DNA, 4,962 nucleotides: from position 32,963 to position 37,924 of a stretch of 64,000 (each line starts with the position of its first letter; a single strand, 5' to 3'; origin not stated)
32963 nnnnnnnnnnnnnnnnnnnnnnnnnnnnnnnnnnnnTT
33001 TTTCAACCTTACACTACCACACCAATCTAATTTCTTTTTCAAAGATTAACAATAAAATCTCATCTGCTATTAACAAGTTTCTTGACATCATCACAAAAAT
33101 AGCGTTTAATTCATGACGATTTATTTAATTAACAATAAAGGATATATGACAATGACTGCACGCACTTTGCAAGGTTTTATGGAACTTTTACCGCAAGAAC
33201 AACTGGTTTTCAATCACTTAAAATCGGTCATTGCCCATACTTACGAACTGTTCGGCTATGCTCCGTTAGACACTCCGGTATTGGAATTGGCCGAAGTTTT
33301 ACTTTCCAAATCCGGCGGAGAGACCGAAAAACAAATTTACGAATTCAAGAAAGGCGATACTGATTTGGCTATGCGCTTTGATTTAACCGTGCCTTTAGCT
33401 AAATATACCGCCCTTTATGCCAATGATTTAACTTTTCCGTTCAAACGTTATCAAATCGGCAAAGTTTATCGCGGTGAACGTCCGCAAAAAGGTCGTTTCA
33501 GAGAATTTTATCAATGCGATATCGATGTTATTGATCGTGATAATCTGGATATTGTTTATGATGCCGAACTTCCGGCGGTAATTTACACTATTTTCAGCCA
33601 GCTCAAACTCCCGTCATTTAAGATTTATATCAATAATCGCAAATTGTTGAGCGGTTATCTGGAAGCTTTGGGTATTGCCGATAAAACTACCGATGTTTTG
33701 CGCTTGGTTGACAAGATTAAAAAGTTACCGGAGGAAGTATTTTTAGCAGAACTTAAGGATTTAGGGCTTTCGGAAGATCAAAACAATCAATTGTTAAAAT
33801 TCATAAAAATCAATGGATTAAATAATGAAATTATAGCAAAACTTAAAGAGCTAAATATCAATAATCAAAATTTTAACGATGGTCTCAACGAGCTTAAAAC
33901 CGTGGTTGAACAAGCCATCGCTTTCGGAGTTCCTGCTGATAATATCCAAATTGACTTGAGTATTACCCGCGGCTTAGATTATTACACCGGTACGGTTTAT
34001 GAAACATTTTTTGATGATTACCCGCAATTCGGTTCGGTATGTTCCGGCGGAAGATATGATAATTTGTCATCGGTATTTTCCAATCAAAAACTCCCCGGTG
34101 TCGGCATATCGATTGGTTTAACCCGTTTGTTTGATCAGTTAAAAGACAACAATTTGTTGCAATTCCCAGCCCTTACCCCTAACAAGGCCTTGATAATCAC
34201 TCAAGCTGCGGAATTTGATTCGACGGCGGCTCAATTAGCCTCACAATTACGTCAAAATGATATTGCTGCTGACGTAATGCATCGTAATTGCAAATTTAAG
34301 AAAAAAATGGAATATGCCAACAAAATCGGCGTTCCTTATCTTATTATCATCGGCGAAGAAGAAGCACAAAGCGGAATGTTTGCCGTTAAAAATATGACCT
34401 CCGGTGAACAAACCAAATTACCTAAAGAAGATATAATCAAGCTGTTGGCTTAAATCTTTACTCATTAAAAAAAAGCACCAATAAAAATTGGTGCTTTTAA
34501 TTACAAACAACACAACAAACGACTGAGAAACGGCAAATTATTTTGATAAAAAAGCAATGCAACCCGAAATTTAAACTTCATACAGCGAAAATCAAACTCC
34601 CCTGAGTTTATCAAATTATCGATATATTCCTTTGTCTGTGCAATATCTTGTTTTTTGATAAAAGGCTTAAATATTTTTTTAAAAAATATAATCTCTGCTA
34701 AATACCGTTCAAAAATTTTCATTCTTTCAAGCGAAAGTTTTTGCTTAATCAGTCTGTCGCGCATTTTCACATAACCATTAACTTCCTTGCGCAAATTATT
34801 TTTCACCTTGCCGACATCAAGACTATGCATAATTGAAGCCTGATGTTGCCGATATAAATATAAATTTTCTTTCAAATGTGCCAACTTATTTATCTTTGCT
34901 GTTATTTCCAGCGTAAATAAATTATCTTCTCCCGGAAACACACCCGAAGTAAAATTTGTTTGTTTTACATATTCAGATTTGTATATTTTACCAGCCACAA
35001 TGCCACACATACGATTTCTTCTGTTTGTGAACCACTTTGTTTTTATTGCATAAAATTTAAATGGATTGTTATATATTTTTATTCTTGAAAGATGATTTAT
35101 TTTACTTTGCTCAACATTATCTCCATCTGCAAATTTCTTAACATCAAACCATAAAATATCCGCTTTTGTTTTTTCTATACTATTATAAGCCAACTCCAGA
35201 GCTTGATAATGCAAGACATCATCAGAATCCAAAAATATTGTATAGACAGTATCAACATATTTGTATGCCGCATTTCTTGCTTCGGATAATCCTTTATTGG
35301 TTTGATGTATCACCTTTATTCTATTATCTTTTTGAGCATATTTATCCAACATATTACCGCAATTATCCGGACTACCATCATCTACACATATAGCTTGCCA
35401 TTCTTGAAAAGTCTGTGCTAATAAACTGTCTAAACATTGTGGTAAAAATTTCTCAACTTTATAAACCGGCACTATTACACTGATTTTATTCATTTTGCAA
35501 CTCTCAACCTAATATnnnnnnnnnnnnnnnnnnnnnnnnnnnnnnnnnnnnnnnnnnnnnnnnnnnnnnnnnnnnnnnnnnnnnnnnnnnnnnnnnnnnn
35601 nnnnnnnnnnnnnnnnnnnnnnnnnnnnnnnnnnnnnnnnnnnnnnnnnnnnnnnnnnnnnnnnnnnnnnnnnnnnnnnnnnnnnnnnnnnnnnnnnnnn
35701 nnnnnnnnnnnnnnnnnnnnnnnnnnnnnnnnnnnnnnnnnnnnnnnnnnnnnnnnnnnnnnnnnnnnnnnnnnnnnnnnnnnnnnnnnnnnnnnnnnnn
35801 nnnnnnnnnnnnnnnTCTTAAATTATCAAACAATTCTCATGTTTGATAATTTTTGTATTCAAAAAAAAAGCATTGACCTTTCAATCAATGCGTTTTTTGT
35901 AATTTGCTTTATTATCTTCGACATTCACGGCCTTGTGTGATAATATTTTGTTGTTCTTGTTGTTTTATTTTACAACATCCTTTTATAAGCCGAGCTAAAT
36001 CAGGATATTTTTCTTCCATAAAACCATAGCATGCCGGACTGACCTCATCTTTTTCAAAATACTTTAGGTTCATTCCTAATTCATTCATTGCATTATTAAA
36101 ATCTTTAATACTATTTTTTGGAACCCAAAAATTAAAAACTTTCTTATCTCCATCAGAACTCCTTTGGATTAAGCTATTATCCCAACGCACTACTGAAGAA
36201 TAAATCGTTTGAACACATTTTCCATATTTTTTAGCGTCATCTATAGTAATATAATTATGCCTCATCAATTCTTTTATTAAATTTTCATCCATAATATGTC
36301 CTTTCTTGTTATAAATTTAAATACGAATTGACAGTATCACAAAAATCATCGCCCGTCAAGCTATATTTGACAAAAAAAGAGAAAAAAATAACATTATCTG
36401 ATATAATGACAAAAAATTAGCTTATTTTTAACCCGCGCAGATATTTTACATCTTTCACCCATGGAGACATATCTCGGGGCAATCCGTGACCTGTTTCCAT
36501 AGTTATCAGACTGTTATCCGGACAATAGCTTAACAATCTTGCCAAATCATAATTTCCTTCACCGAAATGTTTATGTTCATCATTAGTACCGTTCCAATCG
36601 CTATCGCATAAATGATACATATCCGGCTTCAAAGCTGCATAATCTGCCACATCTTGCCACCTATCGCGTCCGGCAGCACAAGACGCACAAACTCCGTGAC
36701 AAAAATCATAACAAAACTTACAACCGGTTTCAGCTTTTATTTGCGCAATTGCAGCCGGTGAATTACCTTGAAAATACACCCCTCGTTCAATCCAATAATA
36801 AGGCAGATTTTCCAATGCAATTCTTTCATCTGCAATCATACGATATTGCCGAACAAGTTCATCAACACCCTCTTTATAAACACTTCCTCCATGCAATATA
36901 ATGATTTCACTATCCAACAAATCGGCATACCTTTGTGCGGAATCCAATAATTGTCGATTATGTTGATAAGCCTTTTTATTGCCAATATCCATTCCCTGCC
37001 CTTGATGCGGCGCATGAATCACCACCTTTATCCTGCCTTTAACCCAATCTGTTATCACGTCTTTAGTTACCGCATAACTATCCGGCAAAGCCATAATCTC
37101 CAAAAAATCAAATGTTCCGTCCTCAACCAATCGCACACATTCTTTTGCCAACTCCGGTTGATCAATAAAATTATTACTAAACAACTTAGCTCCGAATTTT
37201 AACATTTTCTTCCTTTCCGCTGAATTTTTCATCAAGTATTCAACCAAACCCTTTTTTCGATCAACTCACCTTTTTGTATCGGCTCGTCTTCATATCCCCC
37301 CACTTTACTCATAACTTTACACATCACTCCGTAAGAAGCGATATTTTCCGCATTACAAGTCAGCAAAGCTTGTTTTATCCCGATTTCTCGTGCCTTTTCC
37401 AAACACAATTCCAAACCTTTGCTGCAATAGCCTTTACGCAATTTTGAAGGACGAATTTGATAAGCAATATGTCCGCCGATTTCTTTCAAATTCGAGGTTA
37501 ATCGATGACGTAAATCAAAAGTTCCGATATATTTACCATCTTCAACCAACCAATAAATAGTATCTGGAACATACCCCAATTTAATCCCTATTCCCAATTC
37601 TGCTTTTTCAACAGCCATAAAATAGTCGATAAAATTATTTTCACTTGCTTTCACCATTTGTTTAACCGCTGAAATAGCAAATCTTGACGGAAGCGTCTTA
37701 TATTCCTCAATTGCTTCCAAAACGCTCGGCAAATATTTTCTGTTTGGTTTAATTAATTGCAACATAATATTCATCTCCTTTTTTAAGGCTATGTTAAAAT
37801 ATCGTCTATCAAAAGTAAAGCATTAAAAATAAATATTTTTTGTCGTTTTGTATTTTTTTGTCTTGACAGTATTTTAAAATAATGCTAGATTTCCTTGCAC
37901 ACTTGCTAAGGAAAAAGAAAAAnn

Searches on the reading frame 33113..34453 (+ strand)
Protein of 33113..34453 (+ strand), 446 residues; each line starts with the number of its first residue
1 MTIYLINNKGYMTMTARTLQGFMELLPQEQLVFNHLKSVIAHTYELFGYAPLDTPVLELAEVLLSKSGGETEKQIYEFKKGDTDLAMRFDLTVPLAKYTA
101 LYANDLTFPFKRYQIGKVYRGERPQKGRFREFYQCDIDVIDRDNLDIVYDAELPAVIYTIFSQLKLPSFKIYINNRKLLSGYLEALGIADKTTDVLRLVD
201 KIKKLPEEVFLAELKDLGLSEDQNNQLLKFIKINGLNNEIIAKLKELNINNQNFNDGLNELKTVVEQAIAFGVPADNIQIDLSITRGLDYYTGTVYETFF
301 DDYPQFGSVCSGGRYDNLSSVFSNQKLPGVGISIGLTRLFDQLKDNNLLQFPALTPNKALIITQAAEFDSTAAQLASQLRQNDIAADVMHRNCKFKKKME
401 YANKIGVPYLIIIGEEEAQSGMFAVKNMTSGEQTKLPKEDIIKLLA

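Call 8: find_related_loci(query=window:33113-34453:+, collection=genome_contigs, flank=10000)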
Query window:33113-34453:+ (446 aa) in genome_contigs; peptide patterns used: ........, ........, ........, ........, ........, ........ (x = any residue, [..] = any of these).
598 stretches matched a pattern (row limit reached: there are more); 579 encode a relative of the query (tblastn E <= 1e-3); the best 80 are kept; 80 distinct loci.
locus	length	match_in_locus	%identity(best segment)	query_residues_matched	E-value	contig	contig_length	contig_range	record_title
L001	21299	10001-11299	80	13-445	0e+0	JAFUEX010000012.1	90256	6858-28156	MAG: Alphaproteobacteria bacterium isolate RGIG4432 Roe_deer_Omasum-3__c1068, whole genome shotgun sequence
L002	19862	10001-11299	80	13-445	0e+0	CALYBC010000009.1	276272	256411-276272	MAG: uncultured Alphaproteobacteria bacterium isolate E17__bin256 genome assembly, contig: E17__k127_9698362, whole geno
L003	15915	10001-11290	76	14-443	0e+0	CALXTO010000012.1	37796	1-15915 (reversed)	MAG: uncultured Alphaproteobacteria bacterium isolate BRZ_CT__bin33 genome assembly, contig: BRZ_CT__NODE_1507_length_37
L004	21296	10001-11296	56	14-443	2e-158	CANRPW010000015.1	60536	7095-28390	MAG: uncultured Clostridia bacterium isolate Lapin-018__bin4 genome assembly, contig: Lapin-018__NODE_408_length_60536_c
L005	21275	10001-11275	54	17-442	1e-157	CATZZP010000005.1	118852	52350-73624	MAG TPA_asm: uncultured Firmicutes bacterium isolate ERR9578231_bin.5_MetaWRAP_v1.3_MAG genome assembly, contig: ERZ1853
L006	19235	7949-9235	55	17-445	8e-157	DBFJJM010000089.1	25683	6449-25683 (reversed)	MAG TPA_asm: Candidatus Merdicola sp. isolate MAG8126 contig89, whole genome shotgun sequence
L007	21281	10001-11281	54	14-441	1e-156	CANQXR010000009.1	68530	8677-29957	MAG: uncultured Clostridia bacterium isolate Lapin-023__bin39 genome assembly, contig: Lapin-023__NODE_545_length_68530_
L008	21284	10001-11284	55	17-445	3e-155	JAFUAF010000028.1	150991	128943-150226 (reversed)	MAG: Bacillota bacterium isolate RGIG4310 Roe_deer_Duodenum-2__c802, whole genome shotgun sequence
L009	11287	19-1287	55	19-442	3e-155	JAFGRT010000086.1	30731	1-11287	MAG: Acidobacteria bacterium isolate Zod_Metabat.850 k87_2695059, whole genome shotgun sequence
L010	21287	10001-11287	54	14-443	2e-155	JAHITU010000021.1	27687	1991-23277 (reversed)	MAG: Patescibacteria group bacterium isolate MM_PC_MetaG.mb.223 MM_PC_MetaG.mb.223_k141_1256143, whole genome shotgun se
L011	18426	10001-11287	55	17-443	7e-155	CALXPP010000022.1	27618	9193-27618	MAG: uncultured Clostridia bacterium isolate BRZ_II__bin70 genome assembly, contig: BRZ_II__NODE_2195_length_27618_cov_6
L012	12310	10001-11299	51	14-446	5e-155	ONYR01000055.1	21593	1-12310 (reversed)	uncultured Clostridiales bacterium isolate RUG760 genome assembly, contig: k87_4873302, whole genome shotgun sequence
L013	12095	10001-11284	53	17-445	3e-154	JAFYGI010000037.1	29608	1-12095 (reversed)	MAG: Bacillota bacterium isolate RGIG7065 Sheep_Rumen.Co__c2365375, whole genome shotgun sequence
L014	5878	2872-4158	53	14-442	4e-155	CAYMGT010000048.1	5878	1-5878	MAG TPA_asm: uncultured Gammaproteobacteria bacterium isolate binchicken_co181_586 genome assembly, contig: NODE_30307_l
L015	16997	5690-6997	52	8-445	2e-153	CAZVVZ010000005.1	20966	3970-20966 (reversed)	MAG TPA_asm: uncultured Eubacteriales bacterium isolate binchicken_co323_231 genome assembly, contig: NODE_2399_length_2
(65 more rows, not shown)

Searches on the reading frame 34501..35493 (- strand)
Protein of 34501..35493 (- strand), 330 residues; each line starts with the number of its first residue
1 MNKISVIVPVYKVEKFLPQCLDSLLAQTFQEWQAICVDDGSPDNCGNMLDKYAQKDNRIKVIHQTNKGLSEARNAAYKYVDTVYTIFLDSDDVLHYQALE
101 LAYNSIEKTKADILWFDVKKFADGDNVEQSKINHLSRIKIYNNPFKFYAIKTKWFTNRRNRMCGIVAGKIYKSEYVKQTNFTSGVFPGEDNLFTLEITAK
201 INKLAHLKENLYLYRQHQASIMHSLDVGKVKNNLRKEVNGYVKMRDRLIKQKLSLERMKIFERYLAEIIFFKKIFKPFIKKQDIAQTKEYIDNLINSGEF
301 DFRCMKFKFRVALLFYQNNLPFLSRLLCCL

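Call 4: search_protein_families(library=pfam, proteins=[window:34501-35493:-], max_evalue=1)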
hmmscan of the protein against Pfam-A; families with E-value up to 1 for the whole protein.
window:34501-35493:- (330 aa): 5 families
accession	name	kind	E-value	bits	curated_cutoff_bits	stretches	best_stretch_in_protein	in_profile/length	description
PF00535.33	Glycos_transf_2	-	1.3e-35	123.3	23.3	1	5-158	1-149/168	Glycosyl transferase family 2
PF13641.12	Glyco_tranf_2_3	-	4.7e-09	37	27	1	4-194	3-191/230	Glycosyltransferase like family 2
PF10111.15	Glyco_tranf_2_2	-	1.2e-06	28.7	27.3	1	5-101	1-101/276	Glycosyltransferase like family 2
PF13704.12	Glyco_tranf_2_4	-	0.074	14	27.5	1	15-98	5-88/98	Glycosyl transferase family 2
PF12755.13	Vac14_Fab1_bd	-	0.14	13.2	22.1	1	72-115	21-64/97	Vacuolar 14 Fab1-binding region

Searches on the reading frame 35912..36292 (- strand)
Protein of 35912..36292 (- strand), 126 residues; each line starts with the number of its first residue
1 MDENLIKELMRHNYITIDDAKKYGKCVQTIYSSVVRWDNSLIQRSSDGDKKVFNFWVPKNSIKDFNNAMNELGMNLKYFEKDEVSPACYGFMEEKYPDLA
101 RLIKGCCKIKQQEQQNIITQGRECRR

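Call 4: search_protein_families(library=pfam, proteins=[window:35912-36292:-], max_evalue=1)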
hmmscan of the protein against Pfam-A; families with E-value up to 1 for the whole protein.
window:35912-36292:- (126 aa): 2 families
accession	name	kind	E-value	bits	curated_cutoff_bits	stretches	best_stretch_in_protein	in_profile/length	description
PF24692.1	DUF7659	-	0.042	14.3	27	1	63-120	25-79/135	Family of unknown function (DUF7659)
PF03070.21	TENA_THI-4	-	0.088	13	22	1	47-89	70-103/210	TENA/THI-4/PQQC family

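Call 5: search_protein_families(library=ncbifam, proteins=[window:35912-36292:-], max_evalue=1)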
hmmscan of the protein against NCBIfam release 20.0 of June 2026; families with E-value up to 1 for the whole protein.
window:35912-36292:- (126 aa): 0 families

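Call 29: search_protein_families(library=phrogs, proteins=[window:35912-36292:-], max_evalue=0.01)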
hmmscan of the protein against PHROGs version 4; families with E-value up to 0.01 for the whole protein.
window:35912-36292:- (126 aa): 0 families

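Call 30: search_protein_families(library=padloc, proteins=[window:35912-36292:-], max_evalue=0.01)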
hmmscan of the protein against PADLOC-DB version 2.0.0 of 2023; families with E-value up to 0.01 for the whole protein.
window:35912-36292:- (126 aa): 0 families

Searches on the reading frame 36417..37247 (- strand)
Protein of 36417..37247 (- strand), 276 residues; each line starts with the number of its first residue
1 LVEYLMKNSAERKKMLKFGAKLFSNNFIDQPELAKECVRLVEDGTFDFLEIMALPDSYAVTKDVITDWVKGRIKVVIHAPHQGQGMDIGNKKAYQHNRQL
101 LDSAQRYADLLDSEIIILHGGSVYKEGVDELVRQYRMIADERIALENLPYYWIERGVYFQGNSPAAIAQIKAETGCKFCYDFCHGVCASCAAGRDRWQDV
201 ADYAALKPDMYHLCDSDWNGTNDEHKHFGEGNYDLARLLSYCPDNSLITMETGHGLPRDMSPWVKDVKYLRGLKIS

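Call 4: search_protein_families(library=pfam, proteins=[window:36417-37247:-], max_evalue=1)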
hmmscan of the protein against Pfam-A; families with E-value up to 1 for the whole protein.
window:36417-37247:- (276 aa): 2 families
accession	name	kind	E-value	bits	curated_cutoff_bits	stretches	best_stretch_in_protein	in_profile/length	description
PF01261.30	AP_endonuc_2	-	2e-12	47.8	31.1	1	72-240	41-214/249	Xylose isomerase-like TIM barrel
PF00610.27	DEP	-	0.15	12.4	32.7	1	1-29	23-53/72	Domain found in Dishevelled, Egl-10, and Pleckstrin (DEP)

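Call 5: search_protein_families(library=ncbifam, proteins=[window:36417-37247:-], max_evalue=1)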
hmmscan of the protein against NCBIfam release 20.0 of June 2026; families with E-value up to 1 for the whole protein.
window:36417-37247:- (276 aa): 6 families
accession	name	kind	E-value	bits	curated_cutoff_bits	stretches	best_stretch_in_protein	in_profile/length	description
NF002198.0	PRK01060.1-3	equivalog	0.00013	21.7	244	1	69-242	49-225/253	deoxyribonuclease IV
TIGR04159.2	methbact_MbnB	equivalog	0.0029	17.2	325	1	128-204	114-187/261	methanobactin biosynthesis protein MbnB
NF002196.0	PRK01060.1-1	equivalog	0.022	14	333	1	74-235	65-239/297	deoxyribonuclease IV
NF004863.0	PRK06223.1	subfamily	0.063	12.4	283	1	78-128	37-87/313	malate dehydrogenase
NF040622.1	MfnE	equivalog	0.11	12.1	300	1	87-137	5-54/211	[5-(aminomethyl)furan-3-yl]methyl phosphate kinase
TIGR01190.1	ccmB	equivalog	0.21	11.2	156.2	1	41-89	69-117/211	heme exporter protein CcmB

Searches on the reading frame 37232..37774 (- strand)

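Call 4: search_protein_families(library=pfam, proteins=[window:37232-37774:-], max_evalue=1)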
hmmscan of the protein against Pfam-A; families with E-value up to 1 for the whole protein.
window:37232-37774:- (180 aa): 2 families
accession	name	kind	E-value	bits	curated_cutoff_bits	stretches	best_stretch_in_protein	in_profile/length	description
PF13302.13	Acetyltransf_3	-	1.3e-06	29.6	25.4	1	70-153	51-134/138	Acetyltransferase (GNAT) domain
PF00583.31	Acetyltransf_1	-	0.00017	22.2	20.7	1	69-149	31-109/116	Acetyltransferase (GNAT) family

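Call 5: search_protein_families(library=ncbifam, proteins=[window:37232-37774:-], max_evalue=1)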
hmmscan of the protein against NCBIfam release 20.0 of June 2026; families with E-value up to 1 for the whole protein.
window:37232-37774:- (180 aa): 0 families
